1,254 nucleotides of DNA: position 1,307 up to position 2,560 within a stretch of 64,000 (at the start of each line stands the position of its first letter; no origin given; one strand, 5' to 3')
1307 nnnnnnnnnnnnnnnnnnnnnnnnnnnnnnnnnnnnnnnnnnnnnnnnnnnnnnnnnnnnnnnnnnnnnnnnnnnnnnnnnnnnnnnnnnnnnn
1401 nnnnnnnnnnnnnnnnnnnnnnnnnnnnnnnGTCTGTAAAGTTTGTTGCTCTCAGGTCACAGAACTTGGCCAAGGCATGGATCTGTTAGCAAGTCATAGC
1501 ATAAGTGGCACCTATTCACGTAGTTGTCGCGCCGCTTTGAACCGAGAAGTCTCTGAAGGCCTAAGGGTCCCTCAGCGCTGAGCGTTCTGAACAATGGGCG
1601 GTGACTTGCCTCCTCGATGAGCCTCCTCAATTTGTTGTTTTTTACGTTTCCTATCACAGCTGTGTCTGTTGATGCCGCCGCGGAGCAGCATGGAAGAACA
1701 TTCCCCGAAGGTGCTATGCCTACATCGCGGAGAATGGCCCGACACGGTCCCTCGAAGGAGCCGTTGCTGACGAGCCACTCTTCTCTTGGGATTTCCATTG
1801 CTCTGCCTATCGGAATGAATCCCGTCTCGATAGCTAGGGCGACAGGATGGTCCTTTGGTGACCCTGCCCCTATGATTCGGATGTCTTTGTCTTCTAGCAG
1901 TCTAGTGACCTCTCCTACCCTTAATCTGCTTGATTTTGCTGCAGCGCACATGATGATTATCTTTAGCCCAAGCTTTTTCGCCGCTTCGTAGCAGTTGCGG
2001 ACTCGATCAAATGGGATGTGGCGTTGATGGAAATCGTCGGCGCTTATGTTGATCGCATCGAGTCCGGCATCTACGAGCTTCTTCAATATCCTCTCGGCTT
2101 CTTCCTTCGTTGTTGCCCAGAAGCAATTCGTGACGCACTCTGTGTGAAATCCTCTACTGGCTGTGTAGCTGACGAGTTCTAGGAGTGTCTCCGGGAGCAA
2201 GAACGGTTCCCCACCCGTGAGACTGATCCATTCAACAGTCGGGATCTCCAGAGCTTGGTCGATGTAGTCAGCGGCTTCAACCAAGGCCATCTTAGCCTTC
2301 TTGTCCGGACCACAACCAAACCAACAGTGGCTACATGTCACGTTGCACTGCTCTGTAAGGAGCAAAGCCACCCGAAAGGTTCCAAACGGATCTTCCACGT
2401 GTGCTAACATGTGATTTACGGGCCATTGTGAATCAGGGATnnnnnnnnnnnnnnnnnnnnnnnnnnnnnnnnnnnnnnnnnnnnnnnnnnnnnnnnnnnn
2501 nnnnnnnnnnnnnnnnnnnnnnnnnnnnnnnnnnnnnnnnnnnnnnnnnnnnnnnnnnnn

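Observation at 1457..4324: Radical SAM/SPASM-like enzyme co-transcribed with a cytoplasmic M28 peptidase, with no visible precursor peptide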

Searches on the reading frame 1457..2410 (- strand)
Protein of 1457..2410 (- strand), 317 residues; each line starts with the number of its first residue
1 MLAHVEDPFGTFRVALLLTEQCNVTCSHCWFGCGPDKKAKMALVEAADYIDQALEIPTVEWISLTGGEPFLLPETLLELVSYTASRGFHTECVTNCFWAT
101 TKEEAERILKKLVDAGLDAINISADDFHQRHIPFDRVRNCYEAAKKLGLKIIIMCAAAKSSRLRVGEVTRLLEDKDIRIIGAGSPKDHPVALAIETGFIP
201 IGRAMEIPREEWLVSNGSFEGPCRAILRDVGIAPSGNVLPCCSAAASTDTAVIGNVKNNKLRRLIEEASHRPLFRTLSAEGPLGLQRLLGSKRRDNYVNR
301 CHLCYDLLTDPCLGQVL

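Call 3: search_protein_families(library=pfam, proteins=[window:1457-2410:-], max_evalue=0.01)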
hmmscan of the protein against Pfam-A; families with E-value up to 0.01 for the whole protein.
window:1457-2410:- (317 aa): 3 families
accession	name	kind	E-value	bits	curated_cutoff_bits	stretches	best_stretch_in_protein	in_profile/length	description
PF04055.27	Radical_SAM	-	9.8e-18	65.3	29.5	1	18-151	3-144/166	Radical SAM superfamily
PF13353.11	Fer4_12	-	1.3e-06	29.2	22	1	15-111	8-108/137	4Fe-4S single cluster domain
PF13186.11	SPASM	-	3.7e-06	27.6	21.5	1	223-304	1-66/67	Iron-sulfur cluster-binding domain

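Call 4: search_protein_families(library=ncbifam, proteins=[window:1457-2410:-], max_evalue=0.01)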
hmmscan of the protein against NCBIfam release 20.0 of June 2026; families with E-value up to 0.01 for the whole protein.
window:1457-2410:- (317 aa): 58 families (the best 25 are shown)
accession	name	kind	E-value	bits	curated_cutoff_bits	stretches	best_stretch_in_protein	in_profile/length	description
TIGR04078.1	rSAM_yydG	equivalog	3.2e-30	105.6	300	1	15-280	4-257/309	YydG family radical SAM peptide epimerase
TIGR04054.1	rSAM_NirJ1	equivalog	3.4e-13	49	650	1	14-156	38-185/387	putative heme d1 biosynthesis radical SAM protein NirJ1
TIGR04103.1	rSAM_nif11_3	equivalog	3.6e-13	48.9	725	1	18-138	11-121/412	nif11-class peptide radical SAM maturase 3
NF038283.1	viperin_w_prok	equivalog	3.8e-13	49.2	180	1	16-129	6-119/281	viperin family antiviral radical SAM protein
TIGR04055.1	rSAM_NirJ2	equivalog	5e-13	49.3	500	1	19-144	7-126/326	putative heme d1 biosynthesis radical SAM protein NirJ2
TIGR04347.1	pseudo_SAM_Halo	equivalog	5.7e-13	48.9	525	1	17-144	43-164/390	TIGR04347 family pseudo-SAM/SPASM protein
TIGR02666.1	moaA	equivalog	1.3e-11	44.1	284.05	1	17-131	15-129/336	GTP 3',8-cyclase MoaA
TIGR02109.1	PQQ_syn_pqqE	equivalog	4.7e-11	42.2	381.35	1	17-128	12-117/358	pyrroloquinoline quinone biosynthesis protein PqqE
TIGR04546.1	rSAM_ahbC_deAc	equivalog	6e-11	41.8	650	1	17-178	44-206/390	12,18-didecarboxysiroheme deacetylase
TIGR04317.1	W_rSAM_matur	equivalog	1e-10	41.3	380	1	16-132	8-118/349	tungsten cofactor oxidoreductase radical SAM maturase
TIGR04133.1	rSAM_w_lipo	hypoth_equivalog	1.1e-10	40.9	425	1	19-146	31-155/350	TIGR04133 family radical SAM/SPASM protein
NF050035.1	rSAM_WgK_link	exception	2.6e-10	39.9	650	1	14-130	11-122/367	radical SAM/SPASM peptide maturase WgkB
TIGR04051.1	rSAM_NirJ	equivalog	2.9e-10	39.7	515.45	1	18-177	8-168/354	heme d1 biosynthesis radical SAM protein NirJ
TIGR02668.1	moaA_archaeal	equivalog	3.7e-10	39.3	325.25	1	14-130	12-122/303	GTP 3',8-cyclase MoaA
NF045574.1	sacti_mat_StsB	exception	1.6e-09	37.1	625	1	17-130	101-211/466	StsB family radical SAM/SPASM domain sactipeptide maturase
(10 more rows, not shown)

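Call 8: find_homologous_proteins(query=window:1457-2410:-, max_evalue=0.001)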
Query window:1457-2410:- (317 aa): 404 proteins with E <= 0.001 among 3623 candidates; the best 120 are listed.
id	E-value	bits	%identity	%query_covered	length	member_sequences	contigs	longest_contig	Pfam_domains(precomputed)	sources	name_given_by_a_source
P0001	2.0e-179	614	98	87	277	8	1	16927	PF13186.12,PF04055.28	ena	-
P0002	1.5e-140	486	66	100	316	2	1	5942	PF04055.28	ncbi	ncbi:MAG: radical SAM/SPASM domain-containing protein [Candidatus Bathyarchaeia archaeon]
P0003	7.9e-140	484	67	99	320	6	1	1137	PF04055.28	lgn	-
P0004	2.3e-138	479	65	100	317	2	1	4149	PF04055.28,PF13353.12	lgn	-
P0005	1.2e-137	477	65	98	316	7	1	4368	PF04055.28,PF13353.12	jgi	-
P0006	3.8e-137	475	64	100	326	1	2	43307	PF04055.28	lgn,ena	-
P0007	1.3e-135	470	65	97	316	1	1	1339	PF04055.28,PF13353.12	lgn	-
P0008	2.2e-135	469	66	95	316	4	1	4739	PF13186.12,PF04055.28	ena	-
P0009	8.1e-135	467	65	100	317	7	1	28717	PF04055.28,PF13353.12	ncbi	-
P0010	1.0e-134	467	65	98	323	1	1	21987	PF04055.28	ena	-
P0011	9.6e-134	464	65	95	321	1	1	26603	PF13186.12,PF04055.28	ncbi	ncbi:MAG: radical SAM/SPASM domain-containing protein [Candidatus Bathyarchaeia archaeon]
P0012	9.9e-134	464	64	97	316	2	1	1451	PF04055.28,PF13353.12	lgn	-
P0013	3.0e-133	462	63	100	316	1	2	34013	PF04055.28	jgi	-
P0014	2.6e-132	459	63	100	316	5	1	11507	PF04055.28,PF13353.12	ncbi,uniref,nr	ncbi:hypothetical protein AC482_06460 [miscellaneous Crenarchaeota group-15 archaeon DG-45]|uniref:R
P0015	8.1e-131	454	63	97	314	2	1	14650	PF04055.28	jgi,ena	-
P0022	5.0e-128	445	64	97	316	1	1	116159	PF04055.28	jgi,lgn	jgi:hypothetical protein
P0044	3.0e-120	419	59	94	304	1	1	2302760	PF04055.28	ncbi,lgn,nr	ncbi:MAG: radical SAM protein [Candidatus Bathyarchaeota archaeon]|nr:MAG: radical SAM protein [Cand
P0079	5.0e-110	386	54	97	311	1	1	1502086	PF04055.28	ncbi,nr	ncbi:MAG: radical SAM protein [Candidatus Bathyarchaeota archaeon]|nr:MAG: radical SAM protein [Cand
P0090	4.2e-107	376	55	93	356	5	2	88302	PF04055.28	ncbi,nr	ncbi:MAG: radical SAM protein [Deltaproteobacteria bacterium]|nr:radical SAM protein [Deltaproteobac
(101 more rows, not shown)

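Call 9: find_encoding_contigs(protein=P0022, flank=8000, max_places=2)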
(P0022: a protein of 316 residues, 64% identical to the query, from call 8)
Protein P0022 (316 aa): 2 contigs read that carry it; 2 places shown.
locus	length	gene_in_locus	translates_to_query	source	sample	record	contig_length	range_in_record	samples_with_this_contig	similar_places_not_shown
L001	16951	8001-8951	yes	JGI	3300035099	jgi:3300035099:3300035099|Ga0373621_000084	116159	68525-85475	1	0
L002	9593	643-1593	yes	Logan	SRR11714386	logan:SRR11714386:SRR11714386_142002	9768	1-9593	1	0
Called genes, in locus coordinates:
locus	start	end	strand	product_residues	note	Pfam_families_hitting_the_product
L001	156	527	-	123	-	-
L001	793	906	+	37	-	-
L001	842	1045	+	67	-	-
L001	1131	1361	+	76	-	-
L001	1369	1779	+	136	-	PF01850:PIN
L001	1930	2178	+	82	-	PF12675:DUF3795 (weak)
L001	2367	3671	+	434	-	-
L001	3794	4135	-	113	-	PF04014:MazE_antitoxin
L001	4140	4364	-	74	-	-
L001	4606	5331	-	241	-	PF19641:DUF6144 (faint)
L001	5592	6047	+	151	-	PF00258:Flavodoxin_1, PF03358:FMN_red (faint), PF12641:Flavodoxin_3, PF12724:Flavodoxin_5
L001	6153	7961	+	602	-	PF04389:Peptidase_M28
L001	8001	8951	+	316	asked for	PF04055:Radical_SAM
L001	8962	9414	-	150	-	PF13240:Zn_Ribbon_1, PF23025:YbjQ_2, PF01906:YbjQ_1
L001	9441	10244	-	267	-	PF00149:Metallophos (weak), PF12850:Metallophos_2 (faint)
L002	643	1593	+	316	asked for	PF04055:Radical_SAM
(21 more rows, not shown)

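Call 10: find_encoding_contigs(protein=P0044, flank=8000, max_places=2)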
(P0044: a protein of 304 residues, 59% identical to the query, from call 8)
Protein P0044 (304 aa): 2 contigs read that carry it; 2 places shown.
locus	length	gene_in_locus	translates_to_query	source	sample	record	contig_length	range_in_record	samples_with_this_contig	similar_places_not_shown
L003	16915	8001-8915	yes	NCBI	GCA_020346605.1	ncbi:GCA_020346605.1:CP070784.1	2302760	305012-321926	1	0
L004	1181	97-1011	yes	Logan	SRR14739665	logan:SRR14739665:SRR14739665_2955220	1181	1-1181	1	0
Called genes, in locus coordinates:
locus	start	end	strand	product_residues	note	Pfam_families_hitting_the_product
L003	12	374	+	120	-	-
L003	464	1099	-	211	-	-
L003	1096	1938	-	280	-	-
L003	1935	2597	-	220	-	-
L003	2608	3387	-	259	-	PF20539:DUF6754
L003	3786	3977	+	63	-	-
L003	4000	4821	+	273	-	PF04951:Peptidase_M55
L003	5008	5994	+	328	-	PF00296:Bac_luciferase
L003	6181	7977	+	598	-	PF04389:Peptidase_M28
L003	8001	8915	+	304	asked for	PF04055:Radical_SAM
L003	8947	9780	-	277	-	PF00149:Metallophos, PF12850:Metallophos_2 (weak)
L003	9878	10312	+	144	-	-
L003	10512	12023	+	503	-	PF01336:tRNA_anti-codon (weak), PF16900:REPA_OB_2 (faint), PF17244:CDC24_OB3 (faint), PF21473:OB_Ssb-like (faint)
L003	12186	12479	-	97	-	PF01918:Alba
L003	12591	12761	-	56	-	PF03911:Sec61_beta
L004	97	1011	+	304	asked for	PF04055:Radical_SAM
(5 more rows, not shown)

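Call 11: find_encoding_contigs(protein=P0079, flank=8000, max_places=2)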
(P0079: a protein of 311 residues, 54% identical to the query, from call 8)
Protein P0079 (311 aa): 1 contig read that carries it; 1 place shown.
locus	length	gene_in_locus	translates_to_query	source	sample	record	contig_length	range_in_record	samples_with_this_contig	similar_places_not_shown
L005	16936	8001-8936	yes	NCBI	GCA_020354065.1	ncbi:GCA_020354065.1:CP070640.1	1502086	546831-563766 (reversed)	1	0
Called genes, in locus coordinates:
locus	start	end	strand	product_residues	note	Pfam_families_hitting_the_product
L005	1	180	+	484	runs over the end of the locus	PF02225:PA (weak), PF04389:Peptidase_M28, PF01546:Peptidase_M20 (weak)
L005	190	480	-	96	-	PF07690:MFS_1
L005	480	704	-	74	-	-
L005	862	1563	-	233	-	PF01209:Ubie_methyltran, PF01135:PCMT, PF13847:Methyltransf_31, PF08241:Methyltransf_11, PF08242:Methyltransf_12, PF13649:Methyltransf_25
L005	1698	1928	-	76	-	-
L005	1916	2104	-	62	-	-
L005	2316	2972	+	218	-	-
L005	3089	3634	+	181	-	-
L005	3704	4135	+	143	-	PF00571:CBS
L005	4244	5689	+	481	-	PF01546:Peptidase_M20, PF07687:M20_dimer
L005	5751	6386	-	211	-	PF13483:Lactamase_B_3, PF12706:Lactamase_B_2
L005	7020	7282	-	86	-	-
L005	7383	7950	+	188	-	-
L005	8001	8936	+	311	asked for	PF04055:Radical_SAM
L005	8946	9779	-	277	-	PF00149:Metallophos (weak), PF12850:Metallophos_2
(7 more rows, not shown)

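Call 12: find_encoding_contigs(protein=P0090, flank=8000, max_places=2)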
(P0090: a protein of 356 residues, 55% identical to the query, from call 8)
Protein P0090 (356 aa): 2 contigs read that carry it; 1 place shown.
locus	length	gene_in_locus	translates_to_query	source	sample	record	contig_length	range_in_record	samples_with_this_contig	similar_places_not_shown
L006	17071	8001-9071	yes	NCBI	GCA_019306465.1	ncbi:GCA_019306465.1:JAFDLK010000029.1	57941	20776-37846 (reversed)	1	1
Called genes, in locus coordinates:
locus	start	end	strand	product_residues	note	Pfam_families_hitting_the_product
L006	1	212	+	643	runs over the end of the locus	PF02730:AFOR_N, PF01314:AFOR_C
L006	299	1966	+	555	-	PF00496:SBP_bac_5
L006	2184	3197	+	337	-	PF19300:BPD_transp_1_N, PF00528:BPD_transp_1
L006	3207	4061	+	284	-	PF12911:OppC_N, PF00528:BPD_transp_1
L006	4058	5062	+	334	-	PF00005:ABC_tran, PF08352:oligo_HPY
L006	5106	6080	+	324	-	PF02463:SMC_N (weak), PF00005:ABC_tran, PF13304:AAA_21 (faint), PF08352:oligo_HPY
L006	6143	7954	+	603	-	PF04389:Peptidase_M28, PF01546:Peptidase_M20 (weak)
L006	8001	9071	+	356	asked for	PF04055:Radical_SAM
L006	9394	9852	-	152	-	PF04246:RseC_MucC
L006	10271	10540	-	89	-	PF04945:YHS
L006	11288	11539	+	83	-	PF13798:PCYCGC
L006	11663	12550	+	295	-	-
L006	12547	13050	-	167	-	PF03918:CcmH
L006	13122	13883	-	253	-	-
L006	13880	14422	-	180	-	PF00578:AhpC-TSA, PF08534:Redoxin, PF00085:Thioredoxin, PF13098:Thioredoxin_2, PF13905:Thioredoxin_8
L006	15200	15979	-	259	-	PF01925:TauE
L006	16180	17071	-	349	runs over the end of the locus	-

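Call 14: search_solved_structures(query=window:1457-2410:-, max_evalue=0.001, show_alignments=2)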
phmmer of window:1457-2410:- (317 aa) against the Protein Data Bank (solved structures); distinct sequences matched with E-value up to 0.001: 6.
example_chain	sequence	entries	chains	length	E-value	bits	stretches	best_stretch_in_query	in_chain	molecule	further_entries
8ai1_A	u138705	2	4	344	3.2e-15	59.5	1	14-284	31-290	Putative peptide biosynthesis protein YydG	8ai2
8ai6_A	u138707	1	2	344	3.8e-15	59.3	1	14-284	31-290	Putative peptide biosynthesis protein YydG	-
8ai3_A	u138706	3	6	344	5.3e-14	55.5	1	14-281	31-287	Putative peptide biosynthesis protein YydG | Radical SAM core domain-containing protein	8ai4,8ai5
7tol_A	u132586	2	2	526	0.00053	22.7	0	16-141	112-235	glycerol dibiphytanyl glycerol tetraether - macrocyclic archaeol synthase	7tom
9dfn_A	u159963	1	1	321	0.00075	22.2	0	16-127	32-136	Radical SAM core domain-containing protein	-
2a5h_A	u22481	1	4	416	0.00096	21.8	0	13-80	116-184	L-lysine 2,3-aminomutase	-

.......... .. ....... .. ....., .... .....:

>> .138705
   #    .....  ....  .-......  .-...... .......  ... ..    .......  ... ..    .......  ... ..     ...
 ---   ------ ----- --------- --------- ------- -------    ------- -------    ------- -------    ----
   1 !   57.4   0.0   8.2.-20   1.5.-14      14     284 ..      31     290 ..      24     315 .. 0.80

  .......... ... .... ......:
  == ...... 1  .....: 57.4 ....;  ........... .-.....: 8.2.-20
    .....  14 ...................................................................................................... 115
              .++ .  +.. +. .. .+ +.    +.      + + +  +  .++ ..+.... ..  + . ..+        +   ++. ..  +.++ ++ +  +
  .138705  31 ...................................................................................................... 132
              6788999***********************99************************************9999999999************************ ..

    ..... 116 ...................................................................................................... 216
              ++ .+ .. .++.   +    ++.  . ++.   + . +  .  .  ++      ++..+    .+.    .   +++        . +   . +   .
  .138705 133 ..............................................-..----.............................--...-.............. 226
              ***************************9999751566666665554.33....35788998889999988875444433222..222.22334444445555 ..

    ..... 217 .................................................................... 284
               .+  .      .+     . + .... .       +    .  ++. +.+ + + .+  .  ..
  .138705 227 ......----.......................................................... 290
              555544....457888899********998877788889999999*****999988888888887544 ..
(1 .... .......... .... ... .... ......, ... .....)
